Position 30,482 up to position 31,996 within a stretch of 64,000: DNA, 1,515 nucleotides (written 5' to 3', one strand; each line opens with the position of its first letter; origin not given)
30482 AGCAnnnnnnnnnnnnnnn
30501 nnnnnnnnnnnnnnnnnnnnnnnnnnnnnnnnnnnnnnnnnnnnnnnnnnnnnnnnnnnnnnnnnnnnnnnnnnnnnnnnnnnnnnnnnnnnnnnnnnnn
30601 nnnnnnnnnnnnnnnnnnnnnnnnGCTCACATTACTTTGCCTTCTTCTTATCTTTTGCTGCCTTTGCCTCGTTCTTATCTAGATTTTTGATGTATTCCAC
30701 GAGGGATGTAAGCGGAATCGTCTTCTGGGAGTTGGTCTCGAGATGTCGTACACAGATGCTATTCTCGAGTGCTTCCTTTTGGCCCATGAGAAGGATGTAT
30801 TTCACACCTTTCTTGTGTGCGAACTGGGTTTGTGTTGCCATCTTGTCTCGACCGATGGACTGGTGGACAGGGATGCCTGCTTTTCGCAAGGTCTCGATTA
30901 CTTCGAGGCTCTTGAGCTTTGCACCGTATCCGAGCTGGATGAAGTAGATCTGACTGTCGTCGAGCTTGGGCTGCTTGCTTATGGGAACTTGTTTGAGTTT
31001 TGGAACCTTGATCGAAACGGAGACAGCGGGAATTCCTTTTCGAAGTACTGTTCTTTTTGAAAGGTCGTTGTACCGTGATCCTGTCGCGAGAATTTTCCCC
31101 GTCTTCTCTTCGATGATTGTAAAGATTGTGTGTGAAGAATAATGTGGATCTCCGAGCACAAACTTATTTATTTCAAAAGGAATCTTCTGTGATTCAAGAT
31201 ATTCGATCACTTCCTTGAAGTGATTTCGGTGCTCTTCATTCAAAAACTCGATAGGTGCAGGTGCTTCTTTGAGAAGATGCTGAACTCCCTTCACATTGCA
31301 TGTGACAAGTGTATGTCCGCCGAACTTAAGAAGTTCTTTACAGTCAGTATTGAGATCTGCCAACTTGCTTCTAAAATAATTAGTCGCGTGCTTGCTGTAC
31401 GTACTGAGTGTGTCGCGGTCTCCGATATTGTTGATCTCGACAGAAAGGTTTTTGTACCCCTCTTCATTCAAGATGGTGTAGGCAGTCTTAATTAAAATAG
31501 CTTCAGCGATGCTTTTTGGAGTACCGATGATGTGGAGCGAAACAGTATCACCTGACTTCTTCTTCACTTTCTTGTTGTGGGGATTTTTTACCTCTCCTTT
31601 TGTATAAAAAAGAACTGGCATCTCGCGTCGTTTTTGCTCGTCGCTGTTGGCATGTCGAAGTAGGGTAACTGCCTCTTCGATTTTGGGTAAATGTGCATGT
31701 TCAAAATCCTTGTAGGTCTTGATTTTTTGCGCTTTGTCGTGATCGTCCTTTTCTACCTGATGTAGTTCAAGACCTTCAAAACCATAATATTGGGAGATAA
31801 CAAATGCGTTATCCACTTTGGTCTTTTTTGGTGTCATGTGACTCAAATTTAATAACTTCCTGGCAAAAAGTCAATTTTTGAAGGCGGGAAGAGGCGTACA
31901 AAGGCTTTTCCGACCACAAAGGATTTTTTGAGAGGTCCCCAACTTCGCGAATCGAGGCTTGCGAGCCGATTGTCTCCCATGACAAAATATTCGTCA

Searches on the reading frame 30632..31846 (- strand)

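Call 35: search_protein_families(library=pfam, proteins=[window:30632-31846:-], max_evalue=0.00001)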
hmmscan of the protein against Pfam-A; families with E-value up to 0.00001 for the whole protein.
window:30632-31846:- (404 aa): 1 family
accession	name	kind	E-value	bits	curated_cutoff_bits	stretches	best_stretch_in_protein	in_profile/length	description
PF03129.25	HGTP_anticodon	-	1.4e-10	41.6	21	1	312-388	17-93/94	Anticodon binding domain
